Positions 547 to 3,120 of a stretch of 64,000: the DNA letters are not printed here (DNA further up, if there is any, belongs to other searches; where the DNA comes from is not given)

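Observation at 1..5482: Porin-cytochrome electron conduit next to a monohaem cytochrome c and a feoB-feoA Fe(II) importer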

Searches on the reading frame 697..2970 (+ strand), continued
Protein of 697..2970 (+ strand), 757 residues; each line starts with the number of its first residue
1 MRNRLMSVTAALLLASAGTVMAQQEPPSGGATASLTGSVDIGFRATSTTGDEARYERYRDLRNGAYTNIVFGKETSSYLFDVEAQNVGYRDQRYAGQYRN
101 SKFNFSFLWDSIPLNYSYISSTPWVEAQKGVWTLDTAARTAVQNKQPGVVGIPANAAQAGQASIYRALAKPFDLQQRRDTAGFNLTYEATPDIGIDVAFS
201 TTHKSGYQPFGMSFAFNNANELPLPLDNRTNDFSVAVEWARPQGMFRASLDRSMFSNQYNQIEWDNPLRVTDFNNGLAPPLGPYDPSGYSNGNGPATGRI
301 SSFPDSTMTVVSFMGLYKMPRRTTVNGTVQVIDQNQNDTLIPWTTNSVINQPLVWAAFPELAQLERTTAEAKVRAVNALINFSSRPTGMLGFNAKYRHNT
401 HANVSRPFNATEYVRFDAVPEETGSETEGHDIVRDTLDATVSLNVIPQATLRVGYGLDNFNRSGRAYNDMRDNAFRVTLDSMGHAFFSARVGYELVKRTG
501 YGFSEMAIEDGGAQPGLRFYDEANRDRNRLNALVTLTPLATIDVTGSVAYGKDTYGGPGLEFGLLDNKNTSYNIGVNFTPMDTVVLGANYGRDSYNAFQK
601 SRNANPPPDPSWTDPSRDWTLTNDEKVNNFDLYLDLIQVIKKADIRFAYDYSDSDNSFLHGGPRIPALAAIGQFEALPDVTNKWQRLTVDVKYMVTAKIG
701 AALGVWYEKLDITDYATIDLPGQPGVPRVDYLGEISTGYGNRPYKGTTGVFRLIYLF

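Call 34: search_protein_families(library=pfam, proteins=[L001:5019-6308:+, L001:6283-7137:+, L001:7325-8686:+, L001:9000-9983:+, L001:2705-4099:+, L001:1-2037:+, L011:12587-13747:+, L060:12832-13287:+, L060:13287-14363:+, L060:14370-15683:+], max_evalue=0.001)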
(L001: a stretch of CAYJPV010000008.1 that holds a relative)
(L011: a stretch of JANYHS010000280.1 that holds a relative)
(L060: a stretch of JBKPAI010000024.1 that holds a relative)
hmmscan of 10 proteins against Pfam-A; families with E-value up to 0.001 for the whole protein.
L001:5019-6308:+ (430 aa): 6 families
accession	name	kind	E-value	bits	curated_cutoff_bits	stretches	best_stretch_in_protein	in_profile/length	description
PF14522.11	Cytochrome_C7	-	3.6e-19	68.8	24.8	2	63-134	3-66/67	Cytochrome c7 and related cytochrome c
PF14537.11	Cytochrom_c3_2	-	1.1e-15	58.3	25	1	68-162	2-78/79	Cytochrome c3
PF09699.15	Paired_CXXCH_1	-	2.6e-12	46.7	20.6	0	201-235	8-37/41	Doubled CXXCH motif (Paired_CXXCH_1)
PF03264.19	Cytochrom_NNT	-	7.9e-11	42.4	24.1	0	222-270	31-78/174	NapC/NirT cytochrome c family, N-terminal region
PF22678.1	Cytochrom_c_NrfB-like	-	1.9e-06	28.7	27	1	39-133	1-89/89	Cytochrome c-type protein NrfB-like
PF00684.25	DnaJ_CXXCXGXG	-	2e-06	28.4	32.7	0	198-234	15-48/65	DnaJ central domain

L001:6283-7137:+ (285 aa): 1 family
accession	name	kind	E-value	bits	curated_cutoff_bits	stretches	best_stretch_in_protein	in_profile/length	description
PF01292.26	Ni_hydr_CYTB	-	5e-06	26.9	30.1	1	22-201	1-158/179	Prokaryotic cytochrome b561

L001:7325-8686:+ (454 aa): 2 families
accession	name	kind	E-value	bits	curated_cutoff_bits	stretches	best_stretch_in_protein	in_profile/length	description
PF03264.19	Cytochrom_NNT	-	1.6e-09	38.2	24.1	1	97-186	5-98/174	NapC/NirT cytochrome c family, N-terminal region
PF14522.11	Cytochrome_C7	-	2e-06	28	24.8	0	308-452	12-67/67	Cytochrome c7 and related cytochrome c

L001:9000-9983:+ (328 aa): 7 families
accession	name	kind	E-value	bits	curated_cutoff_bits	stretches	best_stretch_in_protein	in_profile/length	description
PF09699.15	Paired_CXXCH_1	-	5.1e-38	128.9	20.6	3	245-282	1-39/41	Doubled CXXCH motif (Paired_CXXCH_1)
PF14522.11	Cytochrome_C7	-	6.4e-15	55.2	24.8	0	193-235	3-67/67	Cytochrome c7 and related cytochrome c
PF22678.1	Cytochrom_c_NrfB-like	-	1.9e-13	51.1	27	2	96-182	1-89/89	Cytochrome c-type protein NrfB-like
PF14537.11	Cytochrom_c3_2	-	1e-12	48.7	25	1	148-235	2-79/79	Cytochrome c3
PF22113.1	Mtrc-MtrF_II-IV_dom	-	2.6e-10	40.5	30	1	155-314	9-165/176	Outer membrane cytochrome MtrC/MtrF-like, domains II/IV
PF13435.11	Cytochrome_C554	-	7.2e-09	36.9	20.8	1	37-101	19-84/84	Cytochrome c554 and c-prime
PF02085.21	Cytochrom_CIII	-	1e-06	29.4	22.9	0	190-279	20-101/101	Class III cytochrome C family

L001:2705-4099:+ (465 aa): 1 family
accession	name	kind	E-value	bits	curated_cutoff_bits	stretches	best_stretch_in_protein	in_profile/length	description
PF04055.27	Radical_SAM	-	5.2e-05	23.9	29.5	1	180-322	9-148/166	Radical SAM superfamily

L001:1-2037:+ (679 aa): 1 family
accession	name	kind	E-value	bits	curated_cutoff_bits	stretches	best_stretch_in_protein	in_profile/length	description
PF19313.5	DUF5916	-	9.1e-18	64.7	22.6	1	191-266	22-95/572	Domain of unknown function (DUF5916)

L011:12587-13747:+ (387 aa): 2 families
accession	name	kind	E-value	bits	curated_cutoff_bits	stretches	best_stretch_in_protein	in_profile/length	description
PF04055.27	Radical_SAM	-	2e-20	74.1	29.5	1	11-153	2-150/166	Radical SAM superfamily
PF13186.11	SPASM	-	5.1e-09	36.7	21.5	1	278-337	1-66/67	Iron-sulfur cluster-binding domain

L060:12832-13287:+ (152 aa): 2 families
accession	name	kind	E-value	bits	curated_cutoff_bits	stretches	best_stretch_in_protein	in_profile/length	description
PF00355.32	Rieske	-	2.2e-13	50.4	20.3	1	53-134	5-87/88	Rieske [2Fe-2S] domain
PF25471.1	TM_PetC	-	2.5e-09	37.2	37.1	1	4-45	2-43/48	Iron-sulfur subunit PetC transmembrane anchor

L060:13287-14363:+ (359 aa): 4 families
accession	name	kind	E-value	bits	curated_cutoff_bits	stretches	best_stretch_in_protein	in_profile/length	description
PF00033.24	Cytochrome_B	-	3.1e-52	177.6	27.2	1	33-212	11-189/189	Cytochrome b/b6/petB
PF13631.11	Cytochrom_B_N_2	-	1.2e-40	139.7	27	1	94-264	2-166/169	Cytochrome b(N-terminal)/b6/petB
PF00032.22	Cytochrom_B_C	-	1.1e-10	42.1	20.7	1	268-355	2-82/102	Cytochrome b(C-terminal)/b6/petD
PF14358.11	DUF4405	-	0.00036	21.4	26.7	1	41-104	5-63/66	Domain of unknown function (DUF4405)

L060:14370-15683:+ (438 aa): 7 families
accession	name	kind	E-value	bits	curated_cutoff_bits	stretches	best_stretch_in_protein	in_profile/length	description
PF09699.15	Paired_CXXCH_1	-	4.9e-15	55.4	20.6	2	265-304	1-38/41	Doubled CXXCH motif (Paired_CXXCH_1)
PF14522.11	Cytochrome_C7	-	4.9e-13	49.1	24.8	0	175-253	12-66/67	Cytochrome c7 and related cytochrome c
PF14537.11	Cytochrom_c3_2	-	1.1e-09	39.1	25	1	64-183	2-78/79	Cytochrome c3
PF22113.1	Mtrc-MtrF_II-IV_dom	-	2.5e-09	37.3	30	0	27-81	111-169/176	Outer membrane cytochrome MtrC/MtrF-like, domains II/IV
PF02085.21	Cytochrom_CIII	-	1e-07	32.7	22.9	0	222-302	31-101/101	Class III cytochrome C family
PF03264.19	Cytochrom_NNT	-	1.2e-06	28.8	24.1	0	34-77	123-166/174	NapC/NirT cytochrome c family, N-terminal region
PF13435.11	Cytochrome_C554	-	0.00012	23.4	20.8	0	248-316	1-69/84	Cytochrome c554 and c-prime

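Call 35: search_protein_families(library=ncbifam, proteins=[L001:5019-6308:+, L001:6283-7137:+, L001:7325-8686:+, L001:9000-9983:+, L011:12587-13747:+], max_evalue=0.001)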
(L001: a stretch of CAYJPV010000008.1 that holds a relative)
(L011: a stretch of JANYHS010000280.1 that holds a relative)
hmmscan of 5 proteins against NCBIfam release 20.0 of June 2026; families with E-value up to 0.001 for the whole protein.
L001:5019-6308:+ (430 aa): 11 families
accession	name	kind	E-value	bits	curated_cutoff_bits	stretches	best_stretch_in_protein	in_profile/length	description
TIGR03508.1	decahem_SO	subfamily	2.6e-20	73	192.2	2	179-349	14-176/258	DmsE family decaheme c-type cytochrome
TIGR04257.1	nanowire_3heme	domain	1.2e-12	47.8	40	0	259-292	25-61/75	c(7)-type cytochrome triheme domain-containing protein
NF041028.1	decahem_GSU2203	exception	1.9e-10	40.4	325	1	283-353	37-114/317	GSU2203 family decaheme c-type cytochrome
TIGR02161.1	napC_nirT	subfamily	1.3e-06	28.4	310.6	0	224-269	42-87/185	periplasmic nitrate (or nitrite) reductase c-type cytochrome, NapC/NirT family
NF008659.0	PRK11659.1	equivalog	6e-06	26.1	184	1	38-149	77-182/188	cytochrome c nitrite reductase pentaheme subunit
TIGR03153.1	cytochr_NrfH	equivalog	2.4e-05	24.4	134.2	0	72-104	102-134/138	cytochrome c nitrite reductase small subunit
TIGR01905.1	paired_CXXCH_1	subfamily_domain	5.7e-05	22.9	25.2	0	201-235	8-37/41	doubled CXXCH domain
NF038038.1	cytoc_DsrJ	equivalog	6.5e-05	23.2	100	0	70-104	88-109/121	sulfate reduction electron transfer complex DsrMKJOP subunit DsrJ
NF007906.0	PRK10617.1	equivalog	0.00013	21.9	349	0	226-269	53-96/200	cytochrome c-type protein NapC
NF040967.1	cytc_ExtN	equivalog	0.00068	18.6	200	0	308-354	34-76/415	selenite/tellurite reduction operon c-type cytochrome ExtN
NF040968.1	FeS_ExtO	equivalog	0.00078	18.3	200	0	308-354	34-76/416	selenite/tellurite reduction operon b-type cytochrome iron-sulfur cluster-binding subunit ExtO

L001:6283-7137:+ (285 aa): 2 families
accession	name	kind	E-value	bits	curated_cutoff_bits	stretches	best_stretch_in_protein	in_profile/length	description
TIGR01583.1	formate-DH-gamm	equivalog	1.7e-09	38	115.85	1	21-205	3-169/204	formate dehydrogenase subunit gamma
NF007924.0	PRK10639.1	equivalog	4.7e-09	36.3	341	1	16-105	3-88/211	formate dehydrogenase cytochrome b556 subunit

L001:7325-8686:+ (454 aa): 4 families
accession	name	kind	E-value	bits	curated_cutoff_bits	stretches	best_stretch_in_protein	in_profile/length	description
TIGR03153.1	cytochr_NrfH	equivalog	5.6e-16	58.9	134.2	1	105-209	4-109/138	cytochrome c nitrite reductase small subunit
NF011606.0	PRK15032.1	equivalog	4.2e-06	26.1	455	1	101-193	18-113/390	pentaheme c-type cytochrome TorC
NF047727.1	4hemeCytCCctA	equivalog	0.00043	20.4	180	0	421-452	34-65/109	tetraheme c-type cytochrome CctA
NF051471.1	cytcCgr1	equivalog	0.00086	19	340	1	95-150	4-55/204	cytochrome c-type protein Cgr1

L001:9000-9983:+ (328 aa): 10 families
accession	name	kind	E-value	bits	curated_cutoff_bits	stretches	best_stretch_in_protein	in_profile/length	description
NF041028.1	decahem_GSU2203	exception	3.4e-76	256.5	325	1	37-322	12-305/317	GSU2203 family decaheme c-type cytochrome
TIGR03508.1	decahem_SO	subfamily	1.4e-75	254.1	192.2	1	61-321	1-257/258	DmsE family decaheme c-type cytochrome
TIGR01905.1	paired_CXXCH_1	subfamily_domain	7.5e-31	105.8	25.2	3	245-281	1-38/41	doubled CXXCH domain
NF008659.0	PRK11659.1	equivalog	1.5e-16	60.6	184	1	35-192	24-176/188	cytochrome c nitrite reductase pentaheme subunit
TIGR03146.1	cyt_nit_nrfB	equivalog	3e-10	40.5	166.6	1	63-184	12-142/145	cytochrome c nitrite reductase pentaheme subunit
TIGR04315.1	octaheme_Shew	subfamily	4e-08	32.7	375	0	95-162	189-253/440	tetrathionate reductase family octaheme c-type cytochrome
NF045713.1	CxxCH_16_HmcA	equivalog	5.3e-08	31.9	400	1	129-260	133-256/541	sulfate respiration complex hexadecaheme cytochrome HmcA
TIGR03153.1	cytochr_NrfH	equivalog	1.4e-07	31.6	134.2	0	219-316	20-113/138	cytochrome c nitrite reductase small subunit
NF041198.1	UshA_like_PCGU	equivalog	5.9e-06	25.1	275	1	95-138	474-511/519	UshA-like (seleno)protein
NF045722.1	c3_cytochr_TmcA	equivalog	4.7e-05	23.2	114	0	173-240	54-117/125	acidic tetraheme cytochrome c3 TmcA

L011:12587-13747:+ (387 aa): 67 families (the best 25 are shown)
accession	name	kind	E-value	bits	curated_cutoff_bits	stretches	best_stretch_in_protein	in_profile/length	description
TIGR04545.1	rSAM_ahbD_hemeb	equivalog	1.7e-132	442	500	1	7-368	1-339/339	heme b synthase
TIGR04053.2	TIGR04053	equivalog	4.8e-107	358.4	395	1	7-368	9-366/366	TIGR04053 family radical SAM/SPASM domain-containing protein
TIGR04055.1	rSAM_NirJ2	equivalog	6.6e-93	311.8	500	2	7-235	1-227/326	putative heme d1 biosynthesis radical SAM protein NirJ2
TIGR04051.1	rSAM_NirJ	equivalog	5.3e-65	219.7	515.45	2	7-187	3-182/354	heme d1 biosynthesis radical SAM protein NirJ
TIGR04546.1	rSAM_ahbC_deAc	equivalog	6.2e-57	193.1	650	2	7-193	40-225/390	12,18-didecarboxysiroheme deacetylase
TIGR04054.1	rSAM_NirJ1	equivalog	2.3e-55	187.8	650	2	7-192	37-221/387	putative heme d1 biosynthesis radical SAM protein NirJ1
TIGR04347.1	pseudo_SAM_Halo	equivalog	4.2e-54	184.3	525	2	7-205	39-236/390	TIGR04347 family pseudo-SAM/SPASM protein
TIGR04303.1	GeoRSP_rSAM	equivalog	7.1e-51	173.7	400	2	9-188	8-184/325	GeoRSP system radical SAM/SPASM protein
TIGR03962.1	mycofact_rSAM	equivalog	1.5e-50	172.3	265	2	9-211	15-215/339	mycofactocin radical SAM maturase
NF045574.1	sacti_mat_StsB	exception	1e-43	149.9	625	2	2-170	92-258/466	StsB family radical SAM/SPASM domain sactipeptide maturase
NF050035.1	rSAM_WgK_link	exception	8.3e-41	140.2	650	2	11-186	14-189/367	radical SAM/SPASM peptide maturase WgkB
TIGR04251.1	SCM_rSAM_ScmF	equivalog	7.3e-40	137.4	400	2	5-211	3-213/353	SynChlorMet cassette radical SAM/SPASM protein ScmF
TIGR04133.1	rSAM_w_lipo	hypoth_equivalog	1.2e-35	123.1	425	1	5-224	23-244/350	TIGR04133 family radical SAM/SPASM protein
TIGR04103.1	rSAM_nif11_3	equivalog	2.4e-35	122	725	1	7-187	6-184/412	nif11-class peptide radical SAM maturase 3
TIGR03913.1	rad_SAM_trio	equivalog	5.1e-35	120.8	591.75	2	8-187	21-198/477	GDL motif peptide-associated radical SAM/SPASM maturase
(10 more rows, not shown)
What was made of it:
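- On DmsE/MtrA decahaem cytochrome (TIGR03508): 254 bits for the full-length orthologue in L001 (call 35).
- On ImcH quinol oxidase (in relatives only): PF03264 and NrfH matches (calls 34, 35).
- The AhbD match is below its curated cut-off (442 vs 500, call 35).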

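Call 36: predict_structure(alignment_id=A2)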
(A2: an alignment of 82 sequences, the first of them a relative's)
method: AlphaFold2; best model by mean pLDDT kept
length: 757 residues; sequences in the alignment: 82
mean_pLDDT: 86.7   pTM: 0.79
mean pLDDT of the five models: 86.7, 84.5, 84.4, 84.4, 83.1
residues with pLDDT >= 90: 443; 70-90: 236; 50-70: 40; < 50: 38
segments of 3 or more residues with pLDDT < 50: 1-31, 515-517, 735-738
pLDDT, mean of each block of 10 residues (from residue 1): 33 30 29 78 91 76 86 91 89 94 96 80 90 95 92 82 90 86 96 96 91 70 91 97 96 96 91 91 85 88 94 95 95 95 91 93 89 96 92 97 91 84 84 96 91 96 81 96 87 96 75 56 90 94 96 88 89 97 95 95 67 78 95 93 94 94 86 84 96 92 95 79 80 58 90 93
secondary structure, 60 per line:
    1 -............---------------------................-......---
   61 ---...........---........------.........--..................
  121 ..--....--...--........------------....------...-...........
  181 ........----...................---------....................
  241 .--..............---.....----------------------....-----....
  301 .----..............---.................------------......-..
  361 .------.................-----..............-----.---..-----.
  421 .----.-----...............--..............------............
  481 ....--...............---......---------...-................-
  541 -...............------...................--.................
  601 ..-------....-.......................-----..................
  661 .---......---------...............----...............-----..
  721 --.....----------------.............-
elements in order (helices of 4 or more, strands of 3 or more residues): H2-13 E35-50 H52-57 E64-74 E78-85 E92-100 E103-122 E125-128 E131-133 H136-143 H156-159 E170-188 E193-211 E221-241 E244-257 E261-265 H288-291 E297-301 E306-319 E323-339 H352-357 E368-384 E390-403 E432-446 E449-462 E469-484 E487-501 H505-510 E524-539 E542-556 E563-581 E584-602 H610-613 E618-637 E643-661 H665-670 E680-694 E699-713 E723-727 E744-756
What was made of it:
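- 697..2970 (+): mtrB/pioB-type 26-strand outer-membrane barrel (757 aa), 15 nt after mtrA, Shine-Dalgarno GAGGAG at 684-689. AF2 pLDDT 86.7, pTM 0.79, 26 long strands (call 36).
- On MtrB/PioB outer-membrane barrel (PF11854 / TIGR03509): AF2 on 82 sequences: pLDDT 86.7, pTM 0.79, 26 long strands (call 36).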

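Call 41: fold_search(model_id=the predicted structure, library=pdb)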
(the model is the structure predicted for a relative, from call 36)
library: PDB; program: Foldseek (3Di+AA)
matches with E <= 10: 887; with E <= 0.001: 321
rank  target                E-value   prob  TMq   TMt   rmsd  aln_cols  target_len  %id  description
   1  6r2q_B                3.1e-36  1.00  0.75  0.87   3.6       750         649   16  Structure of the Mtr complex (released 2020-04-22)
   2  4aip_A                8.4e-11  1.00  0.39  0.44  10.2       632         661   10  The FrpB iron transporter from Neisseria meningitidis (F3-3 variant) (released 2013-01-23)
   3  4aip_C                1.3e-10  1.00  0.37  0.41  10.4       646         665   10  The FrpB iron transporter from Neisseria meningitidis (F3-3 variant) (released 2013-01-23)
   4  4aiq                  2.5e-10  1.00  0.37  0.42  10.4       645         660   10  The FrpB iron transporter from Neisseria meningitidis (F5-1 variant) (released 2013-01-23)
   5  4aip_B                2.6e-10  1.00  0.38  0.42  10.5       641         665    9  The FrpB iron transporter from Neisseria meningitidis (F3-3 variant) (released 2013-01-23)
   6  5fr8_A                1.6e-09  1.00  0.39  0.41  11.9       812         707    9  Crystal structure of the siderophore receptor PirA from Acinetobacter baumannii (released 2016-05-11)
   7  4b7o                  2.3e-09  1.00  0.38  0.43  10.6       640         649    9  THE FrpB IRON TRANSPORTER FROM NEISSERIA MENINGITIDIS (F5-1 VARIANT) APOPROTEIN FORM (released 2013-01-23)
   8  6q5e                  4.8e-09  1.00  0.38  0.41  10.2       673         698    9  Crystal structure of the ferric enterobactin receptor from Pseudomonas aeruginosa (PfeA) in complex with enterobactin (released 2019-01-16)
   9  6r1f                  7.6e-09  1.00  0.39  0.41  10.0       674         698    9  Crystal structure of the ferric enterobactin receptor mutant R480A from Pseudomonas aeruginosa (PfeA) in complex with en (released 2019-04-10)
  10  6i2j                  9.3e-09  1.00  0.38  0.41  10.3       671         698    9  Crystal structure of the ferric enterobactin receptor mutant (Q482A) from Pseudomonas aeruginosa (PfeA) in complex with  (released 2019-01-16)
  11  5nc3                  1.1e-08  1.00  0.31  0.33  19.8       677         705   10  Crystal structure of the ferric enterobactin receptor (PfeA) from Pseudomonas aeruginosa in complex with the tris-catech (released 2018-03-21)
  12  4rdr                  1.5e-08  1.00  0.36  0.39  11.7       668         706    8  Structure of the bacterial Zn-transporter ZnuD from Neisseria meningitidis (locked conformation bound to zinc and cadmiu (released 2015-08-19)
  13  5nc4                  1.7e-08  1.00  0.33  0.36  14.4       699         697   10  Crystal structure of the ferric enterobactin receptor (PfeA) in complex with protochelin from Pseudomonas aeruginosa (released 2018-03-21)
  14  4rdt_A                2.4e-08  1.00  0.37  0.43  10.2       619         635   10  Structure of the bacterial Zn-transporter ZnuD from Neisseria meningitidis (flexible conformation bound to a zinc ion) (released 2015-08-19)
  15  8agd_A                2.4e-08  1.00  0.25  0.19  21.3       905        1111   10  Full SDBC and SOD assembly (released 2023-04-12)
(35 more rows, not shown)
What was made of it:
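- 697..2970 (+): Foldseek top hit 6R2Q_B, E=3e-36, TM 0.87 (call 41).
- On MtrB/PioB outer-membrane barrel (PF11854 / TIGR03509): The next hits are 22-strand TonB receptors with TM below 0.5 (call 41).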
